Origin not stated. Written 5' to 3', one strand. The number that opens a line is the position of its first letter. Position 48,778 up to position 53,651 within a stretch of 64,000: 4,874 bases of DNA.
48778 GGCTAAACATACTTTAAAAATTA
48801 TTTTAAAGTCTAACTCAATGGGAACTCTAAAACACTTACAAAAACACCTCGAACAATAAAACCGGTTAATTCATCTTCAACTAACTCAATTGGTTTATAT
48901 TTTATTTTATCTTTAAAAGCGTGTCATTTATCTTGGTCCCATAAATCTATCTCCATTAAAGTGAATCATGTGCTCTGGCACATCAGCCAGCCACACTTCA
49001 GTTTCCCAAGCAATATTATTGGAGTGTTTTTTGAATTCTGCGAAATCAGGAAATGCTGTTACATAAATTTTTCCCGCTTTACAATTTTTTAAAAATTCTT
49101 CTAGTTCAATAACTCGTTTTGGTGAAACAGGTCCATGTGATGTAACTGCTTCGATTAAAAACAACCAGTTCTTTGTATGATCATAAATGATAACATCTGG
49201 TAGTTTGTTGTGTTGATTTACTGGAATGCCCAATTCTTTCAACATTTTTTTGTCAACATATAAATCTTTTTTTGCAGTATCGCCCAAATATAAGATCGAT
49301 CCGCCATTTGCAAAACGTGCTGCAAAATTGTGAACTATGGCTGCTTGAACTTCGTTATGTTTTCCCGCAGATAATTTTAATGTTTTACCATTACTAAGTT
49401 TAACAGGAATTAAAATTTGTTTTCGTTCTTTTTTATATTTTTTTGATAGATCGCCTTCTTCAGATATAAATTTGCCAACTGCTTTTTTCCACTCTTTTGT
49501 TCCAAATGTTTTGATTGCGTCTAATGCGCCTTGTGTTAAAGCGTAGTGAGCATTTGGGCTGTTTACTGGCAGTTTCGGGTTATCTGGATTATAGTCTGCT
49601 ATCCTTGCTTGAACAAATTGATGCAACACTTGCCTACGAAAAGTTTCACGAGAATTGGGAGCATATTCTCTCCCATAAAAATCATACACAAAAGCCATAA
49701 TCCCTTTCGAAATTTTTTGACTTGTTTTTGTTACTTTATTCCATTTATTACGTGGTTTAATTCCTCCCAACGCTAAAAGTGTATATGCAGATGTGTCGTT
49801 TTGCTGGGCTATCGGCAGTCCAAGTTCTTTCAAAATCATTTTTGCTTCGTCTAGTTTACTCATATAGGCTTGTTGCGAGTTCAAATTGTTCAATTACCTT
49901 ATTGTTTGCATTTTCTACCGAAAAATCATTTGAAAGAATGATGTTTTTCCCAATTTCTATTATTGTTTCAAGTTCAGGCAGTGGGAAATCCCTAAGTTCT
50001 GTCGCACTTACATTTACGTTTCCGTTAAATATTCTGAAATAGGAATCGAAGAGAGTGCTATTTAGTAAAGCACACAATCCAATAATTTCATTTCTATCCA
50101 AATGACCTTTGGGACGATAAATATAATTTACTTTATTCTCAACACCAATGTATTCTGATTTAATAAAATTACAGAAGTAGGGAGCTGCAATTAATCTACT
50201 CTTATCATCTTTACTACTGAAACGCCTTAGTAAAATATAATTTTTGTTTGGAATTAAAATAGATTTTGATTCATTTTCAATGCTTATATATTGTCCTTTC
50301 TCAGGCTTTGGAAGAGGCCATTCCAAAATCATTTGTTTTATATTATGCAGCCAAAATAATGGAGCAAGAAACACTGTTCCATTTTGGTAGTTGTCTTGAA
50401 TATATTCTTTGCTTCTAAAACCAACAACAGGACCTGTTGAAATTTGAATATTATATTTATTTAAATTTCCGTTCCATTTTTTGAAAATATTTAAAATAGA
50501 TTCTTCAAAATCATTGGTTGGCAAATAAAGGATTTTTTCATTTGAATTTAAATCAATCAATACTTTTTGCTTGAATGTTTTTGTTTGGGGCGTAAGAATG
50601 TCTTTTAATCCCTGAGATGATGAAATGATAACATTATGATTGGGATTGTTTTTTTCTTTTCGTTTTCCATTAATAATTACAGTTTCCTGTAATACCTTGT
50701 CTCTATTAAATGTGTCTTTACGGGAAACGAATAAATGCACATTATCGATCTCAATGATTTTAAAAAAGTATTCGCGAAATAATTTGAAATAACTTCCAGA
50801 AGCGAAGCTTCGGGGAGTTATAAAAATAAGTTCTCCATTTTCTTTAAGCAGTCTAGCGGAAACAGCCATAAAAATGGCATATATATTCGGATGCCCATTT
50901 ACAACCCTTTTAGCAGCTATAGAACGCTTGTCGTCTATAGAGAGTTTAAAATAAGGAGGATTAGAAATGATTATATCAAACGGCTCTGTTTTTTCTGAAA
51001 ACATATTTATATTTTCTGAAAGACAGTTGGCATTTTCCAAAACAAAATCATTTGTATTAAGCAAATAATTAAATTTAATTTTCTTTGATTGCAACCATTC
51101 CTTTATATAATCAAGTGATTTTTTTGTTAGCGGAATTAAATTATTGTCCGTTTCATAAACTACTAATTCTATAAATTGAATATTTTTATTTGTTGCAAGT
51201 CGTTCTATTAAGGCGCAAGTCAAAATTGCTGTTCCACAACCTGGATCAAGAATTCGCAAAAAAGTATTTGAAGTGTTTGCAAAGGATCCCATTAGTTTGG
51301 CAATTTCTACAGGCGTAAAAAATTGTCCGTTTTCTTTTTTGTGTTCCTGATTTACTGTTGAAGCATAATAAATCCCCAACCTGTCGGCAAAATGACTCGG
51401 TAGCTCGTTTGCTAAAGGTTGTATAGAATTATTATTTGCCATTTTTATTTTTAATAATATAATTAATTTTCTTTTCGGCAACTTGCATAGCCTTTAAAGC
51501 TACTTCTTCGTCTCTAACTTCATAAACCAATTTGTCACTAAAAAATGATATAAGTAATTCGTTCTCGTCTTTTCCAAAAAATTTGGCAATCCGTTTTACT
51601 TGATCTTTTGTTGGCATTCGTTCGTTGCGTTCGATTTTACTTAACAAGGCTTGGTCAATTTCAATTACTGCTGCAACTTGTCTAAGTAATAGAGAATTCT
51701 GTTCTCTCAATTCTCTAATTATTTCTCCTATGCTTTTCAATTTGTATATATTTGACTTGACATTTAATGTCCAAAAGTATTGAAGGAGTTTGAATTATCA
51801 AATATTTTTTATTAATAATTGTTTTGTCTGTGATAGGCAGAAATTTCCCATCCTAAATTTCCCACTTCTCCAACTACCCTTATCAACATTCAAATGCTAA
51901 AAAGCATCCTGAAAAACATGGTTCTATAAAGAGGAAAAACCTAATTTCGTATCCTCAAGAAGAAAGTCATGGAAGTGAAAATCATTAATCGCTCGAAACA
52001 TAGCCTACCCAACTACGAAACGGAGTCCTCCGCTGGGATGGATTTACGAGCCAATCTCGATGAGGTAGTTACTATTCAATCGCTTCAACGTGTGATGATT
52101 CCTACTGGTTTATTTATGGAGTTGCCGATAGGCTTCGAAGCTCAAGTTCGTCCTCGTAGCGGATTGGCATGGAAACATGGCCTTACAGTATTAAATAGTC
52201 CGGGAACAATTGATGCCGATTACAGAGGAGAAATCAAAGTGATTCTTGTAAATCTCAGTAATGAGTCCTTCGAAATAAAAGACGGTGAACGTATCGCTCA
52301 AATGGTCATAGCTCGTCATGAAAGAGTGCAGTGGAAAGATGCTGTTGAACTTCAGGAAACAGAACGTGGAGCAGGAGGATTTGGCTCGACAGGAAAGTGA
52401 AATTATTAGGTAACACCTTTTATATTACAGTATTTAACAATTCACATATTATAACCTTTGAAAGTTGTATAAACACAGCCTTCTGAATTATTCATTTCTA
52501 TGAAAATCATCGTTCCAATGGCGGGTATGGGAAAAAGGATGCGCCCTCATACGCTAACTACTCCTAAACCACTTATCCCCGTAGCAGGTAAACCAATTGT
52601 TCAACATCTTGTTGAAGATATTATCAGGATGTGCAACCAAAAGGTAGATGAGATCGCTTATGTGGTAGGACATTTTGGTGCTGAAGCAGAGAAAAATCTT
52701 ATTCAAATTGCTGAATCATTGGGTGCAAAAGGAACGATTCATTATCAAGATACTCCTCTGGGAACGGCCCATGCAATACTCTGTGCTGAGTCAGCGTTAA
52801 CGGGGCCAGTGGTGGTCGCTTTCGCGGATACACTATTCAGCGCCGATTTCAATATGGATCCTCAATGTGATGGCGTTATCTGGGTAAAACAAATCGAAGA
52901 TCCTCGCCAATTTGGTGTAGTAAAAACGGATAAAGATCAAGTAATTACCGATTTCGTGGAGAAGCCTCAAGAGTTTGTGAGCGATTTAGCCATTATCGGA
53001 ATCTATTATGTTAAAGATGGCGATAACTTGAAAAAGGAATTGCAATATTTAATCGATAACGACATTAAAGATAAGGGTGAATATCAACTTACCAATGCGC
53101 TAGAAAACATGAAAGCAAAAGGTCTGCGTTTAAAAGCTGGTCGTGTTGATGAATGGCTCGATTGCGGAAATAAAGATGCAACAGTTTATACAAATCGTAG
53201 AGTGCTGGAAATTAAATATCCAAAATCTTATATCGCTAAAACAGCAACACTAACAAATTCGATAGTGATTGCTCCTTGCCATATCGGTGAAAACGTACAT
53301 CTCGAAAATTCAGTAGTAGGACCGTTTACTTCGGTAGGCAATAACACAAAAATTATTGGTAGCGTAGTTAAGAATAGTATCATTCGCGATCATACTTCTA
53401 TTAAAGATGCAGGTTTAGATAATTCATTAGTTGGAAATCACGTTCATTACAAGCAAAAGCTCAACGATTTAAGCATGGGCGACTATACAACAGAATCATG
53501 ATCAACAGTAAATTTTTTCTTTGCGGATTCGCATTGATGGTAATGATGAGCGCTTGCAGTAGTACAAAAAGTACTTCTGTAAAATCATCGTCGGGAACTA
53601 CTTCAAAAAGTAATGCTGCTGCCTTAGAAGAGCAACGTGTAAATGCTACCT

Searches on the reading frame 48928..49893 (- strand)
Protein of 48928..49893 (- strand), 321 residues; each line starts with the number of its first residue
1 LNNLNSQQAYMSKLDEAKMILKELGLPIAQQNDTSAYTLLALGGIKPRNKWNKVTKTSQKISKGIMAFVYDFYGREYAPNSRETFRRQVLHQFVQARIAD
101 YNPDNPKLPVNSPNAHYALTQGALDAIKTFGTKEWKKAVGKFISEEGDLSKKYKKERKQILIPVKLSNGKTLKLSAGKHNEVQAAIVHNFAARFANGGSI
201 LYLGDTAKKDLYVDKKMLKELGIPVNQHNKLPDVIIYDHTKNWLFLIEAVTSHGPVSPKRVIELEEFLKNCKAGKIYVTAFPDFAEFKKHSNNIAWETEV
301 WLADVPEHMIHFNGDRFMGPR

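Call 48: search_protein_families(library=pfam, proteins=[window:48928-49893:-], max_evalue=0.001)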
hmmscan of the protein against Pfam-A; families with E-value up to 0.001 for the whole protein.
window:48928-49893:- (321 aa): 2 families
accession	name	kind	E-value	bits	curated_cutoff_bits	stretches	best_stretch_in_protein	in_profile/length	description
PF06616.17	BsuBI_PstI_RE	-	6.1e-64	214.5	27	1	162-314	1-153/154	BsuBI/PstI restriction endonuclease domain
PF17728.7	BsuBI_PstI_RE_N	-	3.4e-46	157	27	1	11-149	1-138/140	BsuBI/PstI restriction endonuclease HTH domain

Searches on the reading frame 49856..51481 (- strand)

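Call 49: search_protein_families(library=pfam, proteins=[window:49856-51481:-], max_evalue=0.001)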
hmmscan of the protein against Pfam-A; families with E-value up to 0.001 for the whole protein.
window:49856-51481:- (541 aa): 4 families
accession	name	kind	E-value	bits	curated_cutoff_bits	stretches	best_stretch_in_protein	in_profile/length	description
PF07669.17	Eco57I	-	5.7e-17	62.8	25.3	1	132-257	31-170/171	Eco57I restriction-modification methylase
PF02384.22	N6_Mtase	-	1.5e-10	41.4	20.4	1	43-237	17-199/311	N-6 DNA Methylase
PF05175.20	MTS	-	9.5e-05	22.5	23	0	159-226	89-144/170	Methyltransferase small domain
PF13847.12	Methyltransf_31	-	0.00025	21.2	27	0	76-224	6-113/145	Methyltransferase domain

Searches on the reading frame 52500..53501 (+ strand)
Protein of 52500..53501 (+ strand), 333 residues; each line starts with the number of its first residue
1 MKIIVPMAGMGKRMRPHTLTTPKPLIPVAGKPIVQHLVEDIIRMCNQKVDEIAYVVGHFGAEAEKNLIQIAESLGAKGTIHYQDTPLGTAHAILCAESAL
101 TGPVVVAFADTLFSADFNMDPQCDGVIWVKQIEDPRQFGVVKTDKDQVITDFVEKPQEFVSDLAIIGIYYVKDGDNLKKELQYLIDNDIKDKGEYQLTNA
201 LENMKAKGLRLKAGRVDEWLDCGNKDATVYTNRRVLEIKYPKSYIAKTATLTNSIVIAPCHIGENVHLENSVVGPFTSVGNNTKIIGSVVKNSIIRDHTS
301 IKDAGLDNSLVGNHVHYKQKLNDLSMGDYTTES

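Call 49: search_protein_families(library=pfam, proteins=[window:52500-53501:+], max_evalue=0.001)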
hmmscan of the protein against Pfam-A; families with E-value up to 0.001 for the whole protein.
window:52500-53501:+ (333 aa): 6 families
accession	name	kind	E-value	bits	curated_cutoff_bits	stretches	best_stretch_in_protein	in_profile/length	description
PF00483.29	NTP_transferase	-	1.4e-26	94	21.2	1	7-233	6-240/245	Nucleotidyl transferase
PF25084.1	LbH_EIF2B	-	1.5e-07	31.8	54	1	243-304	28-90/105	EIF2B subunit epsilon LbH domain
PF12804.13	NTP_transf_3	-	6.9e-07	30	27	1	4-113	2-98/160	MobA-like NTP transferase domain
PF24894.1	Hexapep_GlmU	-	0.00049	20.6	23.3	0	242-285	40-83/104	GlmU-like, C-terminal hexapeptide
PF25247.1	LbH_GLGC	-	0.00093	19.6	27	0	247-290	9-51/135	GLGC left-handed parallel beta-helix domain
PF00132.30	Hexapep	-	0.00097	19.2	27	0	259-285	1-28/36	Bacterial transferase hexapeptide (six repeats)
